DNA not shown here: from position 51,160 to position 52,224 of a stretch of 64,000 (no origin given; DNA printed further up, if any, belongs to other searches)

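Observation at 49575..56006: Eukaryote-like O-glycosylation module: two TMTC/DUF1736-like GT-C transferases with TPR tails flanking a Dpm1/Ppm1-like GT2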

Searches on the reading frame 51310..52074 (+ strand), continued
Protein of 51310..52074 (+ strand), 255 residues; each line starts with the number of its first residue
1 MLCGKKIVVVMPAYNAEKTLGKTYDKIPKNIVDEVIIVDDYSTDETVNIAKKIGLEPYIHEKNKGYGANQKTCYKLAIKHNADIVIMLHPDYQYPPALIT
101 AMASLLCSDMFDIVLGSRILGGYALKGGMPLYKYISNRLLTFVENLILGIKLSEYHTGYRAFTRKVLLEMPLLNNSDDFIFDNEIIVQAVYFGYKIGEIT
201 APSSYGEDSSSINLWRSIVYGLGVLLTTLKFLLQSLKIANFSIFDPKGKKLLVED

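Call 77: find_homologous_proteins(query=window:51310-52074:+, max_evalue=1e-20)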
Query window:51310-52074:+ (255 aa): 8000 proteins with E <= 1e-20 among 8000 candidates; the best 120 are listed.
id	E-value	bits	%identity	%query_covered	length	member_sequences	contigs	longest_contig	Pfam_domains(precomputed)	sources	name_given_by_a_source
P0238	1.1e-164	564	100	100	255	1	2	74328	PF00535.33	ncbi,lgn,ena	-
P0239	1.2e-133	463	81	99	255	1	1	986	PF00535.33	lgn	-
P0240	7.0e-129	447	78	100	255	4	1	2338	PF00535.33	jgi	-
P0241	2.4e-125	435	75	100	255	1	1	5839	PF00535.33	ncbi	-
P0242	3.9e-124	432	75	98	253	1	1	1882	PF00535.33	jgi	jgi:glycosyltransferase involved in cell wall biosynthesis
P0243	2.1e-123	429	71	99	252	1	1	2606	PF00535.33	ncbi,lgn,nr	ncbi:glycosyltransferase family 2 protein [Patescibacteria group bacterium]|nr:glycosyltransferase f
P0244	2.3e-122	426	71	99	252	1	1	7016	PF00535.33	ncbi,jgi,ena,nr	ncbi:MAG: glycosyltransferase family 2 protein [Candidatus Omnitrophica bacterium]|nr:glycosyltransf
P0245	7.9e-122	424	75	99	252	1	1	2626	PF00535.33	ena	-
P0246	8.6e-122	424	74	98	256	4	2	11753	PF00535.33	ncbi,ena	-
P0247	4.3e-121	422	78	95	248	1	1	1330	PF00535.33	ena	-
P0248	4.8e-121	421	73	98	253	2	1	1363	PF00535.33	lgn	-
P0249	7.6e-121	421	73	98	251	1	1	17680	PF00535.33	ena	-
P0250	9.2e-121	420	71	99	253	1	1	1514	PF00535.33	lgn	-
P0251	1.1e-120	420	73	98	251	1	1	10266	PF00535.33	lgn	-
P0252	1.3e-120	420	74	98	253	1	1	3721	PF00535.33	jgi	jgi:glycosyltransferase involved in cell wall biosynthesis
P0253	1.3e-120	420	73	99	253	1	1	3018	PF00535.33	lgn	-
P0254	1.3e-120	420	74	99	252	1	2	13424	PF00535.33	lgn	-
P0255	1.8e-120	420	71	98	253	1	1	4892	PF00535.33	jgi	jgi:glycosyltransferase involved in cell wall biosynthesis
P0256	3.4e-120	419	73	98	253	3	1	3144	PF00535.33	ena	-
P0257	3.6e-120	419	73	98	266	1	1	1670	PF00535.33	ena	-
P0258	7.8e-120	417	72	98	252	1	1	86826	PF00535.33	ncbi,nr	ncbi:MAG: glycosyl transferase family 2 [Omnitrophica bacterium RBG_13_46_9]|nr:MAG: glycosyl transf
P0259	8.2e-120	417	72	98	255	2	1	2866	PF00535.33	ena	-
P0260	1.3e-119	417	72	98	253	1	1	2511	PF00535.33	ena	-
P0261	1.3e-119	417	72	99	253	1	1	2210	PF00535.33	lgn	-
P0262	1.3e-119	417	70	99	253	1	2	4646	PF00535.33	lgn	-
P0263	2.2e-119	416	72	98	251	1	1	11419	PF00535.33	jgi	-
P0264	2.7e-119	416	72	98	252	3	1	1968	PF00535.33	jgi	jgi:glycosyltransferase involved in cell wall biosynthesis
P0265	2.9e-119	416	72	98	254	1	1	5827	PF00535.33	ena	-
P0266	3.3e-119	415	72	98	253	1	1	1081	PF00535.33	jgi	-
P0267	3.5e-119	415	71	99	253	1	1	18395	PF00535.33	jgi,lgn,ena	-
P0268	3.9e-119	415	74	98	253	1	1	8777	PF00535.33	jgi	jgi:glycosyltransferase involved in cell wall biosynthesis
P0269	5.0e-119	415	74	98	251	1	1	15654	PF00535.33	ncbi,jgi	ncbi:MAG: glycosyltransferase family 2 protein [Candidatus Omnitrophota bacterium]|jgi:glycosyltrans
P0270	6.3e-119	414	72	98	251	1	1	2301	PF00535.33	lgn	-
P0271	9.5e-119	414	71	98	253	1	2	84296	PF00535.33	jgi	jgi:glycosyltransferase involved in cell wall biosynthesis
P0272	1.5e-118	413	73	98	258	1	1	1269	PF00535.33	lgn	-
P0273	1.5e-118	413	72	98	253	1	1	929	PF00535.33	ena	-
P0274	1.9e-118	413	73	99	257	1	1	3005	PF00535.33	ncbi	-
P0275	2.3e-118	413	73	99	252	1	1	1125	PF00535.33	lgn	-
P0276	2.5e-118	413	71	98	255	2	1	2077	PF00535.33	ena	-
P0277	2.7e-118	412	71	98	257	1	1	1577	PF00535.33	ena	-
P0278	3.8e-118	412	69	99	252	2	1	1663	PF00535.33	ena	-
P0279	4.4e-118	412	72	99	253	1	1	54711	PF00535.33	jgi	jgi:glycosyltransferase involved in cell wall biosynthesis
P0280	4.9e-118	412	72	98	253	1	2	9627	PF00535.33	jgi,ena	-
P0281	5.2e-118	411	69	98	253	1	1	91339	PF00535.33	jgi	-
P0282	5.9e-118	411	71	98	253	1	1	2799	PF00535.33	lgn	-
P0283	6.0e-118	411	71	99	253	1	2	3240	PF00535.33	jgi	-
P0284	6.3e-118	411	71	99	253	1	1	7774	PF00535.33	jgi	-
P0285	1.2e-117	410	72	98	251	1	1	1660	PF00535.33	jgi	-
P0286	1.3e-117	410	71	98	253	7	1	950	PF00535.33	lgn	-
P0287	1.3e-117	410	71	98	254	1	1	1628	PF00535.33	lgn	-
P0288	2.1e-117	409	71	99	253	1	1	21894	PF00535.33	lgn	-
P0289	2.8e-117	409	72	99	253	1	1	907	PF00535.33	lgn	-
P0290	2.9e-117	409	70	98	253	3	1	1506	PF00535.33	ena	-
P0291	2.9e-117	409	72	98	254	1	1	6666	PF00535.33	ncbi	-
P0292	3.7e-117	409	70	98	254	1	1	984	PF00535.33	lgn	-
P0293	3.9e-117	409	71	98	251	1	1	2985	PF00535.33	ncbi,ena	-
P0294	3.9e-117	409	70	98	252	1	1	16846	PF00535.33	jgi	jgi:glycosyltransferase involved in cell wall biosynthesis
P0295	4.4e-117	408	69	99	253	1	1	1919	PF00535.33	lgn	-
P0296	1.5e-116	407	73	95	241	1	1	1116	PF00535.33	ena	-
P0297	1.7e-116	406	72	98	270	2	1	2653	PF00535.33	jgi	-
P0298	1.8e-116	406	68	99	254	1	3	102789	PF00535.33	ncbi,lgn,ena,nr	ncbi:MAG: glycosyltransferase family 2 protein [Candidatus Omnitrophica bacterium]|nr:glycosyltransf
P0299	2.6e-116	406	71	98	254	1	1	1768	PF00535.33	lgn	-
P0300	2.9e-116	406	71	99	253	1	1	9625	PF00535.33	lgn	-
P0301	3.4e-116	406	71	98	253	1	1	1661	PF00535.33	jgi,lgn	jgi:glycosyltransferase involved in cell wall biosynthesis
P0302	4.4e-116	405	71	98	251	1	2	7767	PF00535.33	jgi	jgi:glycosyltransferase involved in cell wall biosynthesis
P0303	5.6e-116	405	70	98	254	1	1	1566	PF00535.33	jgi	-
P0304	5.7e-116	405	71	98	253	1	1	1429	PF00535.33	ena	-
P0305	5.9e-116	405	70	98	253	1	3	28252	PF00535.33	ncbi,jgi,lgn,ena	-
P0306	6.2e-116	405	71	96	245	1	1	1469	PF00535.33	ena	-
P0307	6.3e-116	405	69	98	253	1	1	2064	PF00535.33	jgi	-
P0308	6.9e-116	405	69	98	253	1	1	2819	PF00535.33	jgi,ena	-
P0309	8.8e-116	404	71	98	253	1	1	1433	PF00535.33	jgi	jgi:glycosyltransferase involved in cell wall biosynthesis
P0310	9.1e-116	404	70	98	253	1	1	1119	PF00535.33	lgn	-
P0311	9.8e-116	404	71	98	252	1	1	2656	PF00535.33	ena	-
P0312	1.2e-115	404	71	98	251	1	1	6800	PF00535.33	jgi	jgi:glycosyltransferase involved in cell wall biosynthesis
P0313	1.2e-115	404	71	98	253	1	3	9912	PF00535.33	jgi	jgi:glycosyltransferase involved in cell wall biosynthesis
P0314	1.3e-115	404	70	99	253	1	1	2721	PF00535.33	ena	-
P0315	1.6e-115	403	69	99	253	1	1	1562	PF00535.33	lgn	-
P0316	1.6e-115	403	69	98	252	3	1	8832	PF00535.33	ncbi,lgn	-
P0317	1.6e-115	403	69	100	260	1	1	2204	PF00535.33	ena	-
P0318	1.7e-115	403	69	98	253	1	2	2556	PF00535.33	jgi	jgi:glycosyltransferase involved in cell wall biosynthesis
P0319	1.9e-115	403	70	98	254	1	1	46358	PF00535.33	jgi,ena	-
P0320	2.4e-115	403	70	99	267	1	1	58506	PF00535.33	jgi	-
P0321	2.6e-115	403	69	98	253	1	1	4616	PF00535.33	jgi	-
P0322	3.3e-115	402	70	98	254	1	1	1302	PF00535.33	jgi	jgi:glycosyltransferase involved in cell wall biosynthesis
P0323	5.5e-115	402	69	99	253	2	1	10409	PF00535.33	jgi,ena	-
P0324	7.0e-115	401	69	98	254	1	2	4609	PF00535.33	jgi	jgi:glycosyltransferase involved in cell wall biosynthesis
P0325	8.2e-115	401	69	98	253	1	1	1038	PF00535.33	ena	-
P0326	8.2e-115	401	70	97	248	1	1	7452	PF00535.33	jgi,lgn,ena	-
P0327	9.0e-115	401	70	98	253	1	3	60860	PF00535.33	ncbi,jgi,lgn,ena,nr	ncbi:MAG: glycosyl transferase family 2 [Omnitrophica WOR_2 bacterium SM23_72]|nr:MAG: glycosyl tran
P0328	9.3e-115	401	69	98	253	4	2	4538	PF00535.33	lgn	-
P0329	9.6e-115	401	69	98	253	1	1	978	PF00535.33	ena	-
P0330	1.1e-114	401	69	99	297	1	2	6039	PF00535.33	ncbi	-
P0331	1.2e-114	400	69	98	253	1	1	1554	PF00535.33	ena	-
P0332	1.3e-114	400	69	98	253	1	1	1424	PF00535.33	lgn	-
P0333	1.4e-114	400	71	98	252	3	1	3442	PF00535.33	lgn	-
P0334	1.4e-114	400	68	99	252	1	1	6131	PF00535.33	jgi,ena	-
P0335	1.5e-114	400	69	98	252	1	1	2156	PF00535.33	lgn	-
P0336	1.6e-114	400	70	98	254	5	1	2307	PF00535.33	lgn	-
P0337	1.8e-114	400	68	99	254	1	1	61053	PF00535.33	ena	-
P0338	2.0e-114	400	70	98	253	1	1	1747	PF00535.33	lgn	-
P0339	2.2e-114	400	69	100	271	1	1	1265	PF00535.33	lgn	-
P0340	2.6e-114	399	69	98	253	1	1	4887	PF00535.33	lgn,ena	-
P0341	2.7e-114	399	68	99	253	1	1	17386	PF00535.33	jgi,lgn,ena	-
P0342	2.9e-114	399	68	99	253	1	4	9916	PF00535.33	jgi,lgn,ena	jgi:glycosyltransferase involved in cell wall biosynthesis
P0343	3.0e-114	399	69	100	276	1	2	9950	PF00535.33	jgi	-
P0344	3.0e-114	399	70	99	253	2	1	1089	PF00535.33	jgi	-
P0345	3.2e-114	399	69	98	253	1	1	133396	PF00535.33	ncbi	ncbi:MAG: glycosyltransferase family 2 protein [Candidatus Omnitrophota bacterium]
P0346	3.8e-114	399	69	98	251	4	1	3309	PF00535.33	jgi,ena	jgi:glycosyltransferase involved in cell wall biosynthesis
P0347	4.6e-114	399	70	96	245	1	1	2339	PF00535.33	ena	-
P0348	5.3e-114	398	70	98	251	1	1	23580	PF00535.33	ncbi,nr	ncbi:MAG: glycosyltransferase family 2 protein [Candidatus Omnitrophica bacterium]|nr:glycosyltransf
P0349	5.3e-114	398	70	98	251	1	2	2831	PF00535.33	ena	-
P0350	5.6e-114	398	69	98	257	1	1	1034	PF00535.33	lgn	-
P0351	6.0e-114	398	70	98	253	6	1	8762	PF00535.33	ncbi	-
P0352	6.0e-114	398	69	98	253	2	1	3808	PF00535.33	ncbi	-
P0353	6.3e-114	398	69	98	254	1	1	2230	PF00535.33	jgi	jgi:glycosyltransferase involved in cell wall biosynthesis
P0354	6.4e-114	398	67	99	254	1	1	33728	PF00535.33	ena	-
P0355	9.0e-114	398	69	98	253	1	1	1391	PF00535.33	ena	-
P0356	9.4e-114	397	70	98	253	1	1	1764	PF00535.33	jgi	-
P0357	1.0e-113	397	72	95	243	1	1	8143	PF00535.33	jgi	-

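Call 85: search_solved_structures(query=A6, max_evalue=0.01, show_alignments=1)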
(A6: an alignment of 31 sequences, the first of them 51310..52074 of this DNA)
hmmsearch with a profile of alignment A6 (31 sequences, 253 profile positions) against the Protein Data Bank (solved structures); distinct sequences matched with E-value up to 0.01: 20.
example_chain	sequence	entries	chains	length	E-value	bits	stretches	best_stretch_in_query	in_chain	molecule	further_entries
5mlz_A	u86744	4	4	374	2.2e-11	47.1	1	3-172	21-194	Dolichol monophosphate mannose synthase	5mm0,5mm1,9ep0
2z87_A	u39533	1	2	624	1.1e-07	35.1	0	8-73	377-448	Chondroitin synthase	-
2z86_A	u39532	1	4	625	1.1e-07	35.1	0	8-73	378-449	Chondroitin synthase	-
9bhc_C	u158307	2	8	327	2.2e-05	27.5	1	5-171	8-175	Undecaprenyl-phosphate 4-deoxy-4-formamido-L-arabinose transferase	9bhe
8vxh_A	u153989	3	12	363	2.9e-05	27.1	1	5-171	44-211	Undecaprenyl-phosphate 4-deoxy-4-formamido-L-arabinose transferase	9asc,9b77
5tze_C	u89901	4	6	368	8.8e-05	25.5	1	6-115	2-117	Glycosyl transferase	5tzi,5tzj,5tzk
5tz8_A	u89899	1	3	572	0.00013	24.9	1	6-115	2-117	Glycosyl transferase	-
6h1j_A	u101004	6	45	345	0.00013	24.9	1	5-65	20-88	Probable ss-1,3-N-acetylglucosaminyltransferase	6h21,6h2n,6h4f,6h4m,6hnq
9hwj_A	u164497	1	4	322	0.00013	24.9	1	5-168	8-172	Undecaprenyl-phosphate 4-deoxy-4-formamido-L-arabinose transferase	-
3bcv_A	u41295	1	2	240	0.00014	24.8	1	6-70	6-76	Putative glycosyltransferase protein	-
4y6n_A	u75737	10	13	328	0.00058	22.8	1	4-62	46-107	Glucosyl-3-phosphoglycerate synthase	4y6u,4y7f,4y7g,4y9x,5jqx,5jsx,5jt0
3e25_A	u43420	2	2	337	0.00061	22.7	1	4-62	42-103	Putative uncharacterized protein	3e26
4ddz_A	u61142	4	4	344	0.00064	22.7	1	4-62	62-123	GLUCOSYL-3-PHOSPHOGLYCERATE SYNTHASE (GpgS) | Glucosyl-3-phosphoglycerate synthase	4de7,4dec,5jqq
22ao_A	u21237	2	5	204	0.0013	21.7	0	14-71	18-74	GmaR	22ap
7pdo_A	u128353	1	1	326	0.0016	21.4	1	4-92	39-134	Glucosyl-3-phosphoglycerate synthase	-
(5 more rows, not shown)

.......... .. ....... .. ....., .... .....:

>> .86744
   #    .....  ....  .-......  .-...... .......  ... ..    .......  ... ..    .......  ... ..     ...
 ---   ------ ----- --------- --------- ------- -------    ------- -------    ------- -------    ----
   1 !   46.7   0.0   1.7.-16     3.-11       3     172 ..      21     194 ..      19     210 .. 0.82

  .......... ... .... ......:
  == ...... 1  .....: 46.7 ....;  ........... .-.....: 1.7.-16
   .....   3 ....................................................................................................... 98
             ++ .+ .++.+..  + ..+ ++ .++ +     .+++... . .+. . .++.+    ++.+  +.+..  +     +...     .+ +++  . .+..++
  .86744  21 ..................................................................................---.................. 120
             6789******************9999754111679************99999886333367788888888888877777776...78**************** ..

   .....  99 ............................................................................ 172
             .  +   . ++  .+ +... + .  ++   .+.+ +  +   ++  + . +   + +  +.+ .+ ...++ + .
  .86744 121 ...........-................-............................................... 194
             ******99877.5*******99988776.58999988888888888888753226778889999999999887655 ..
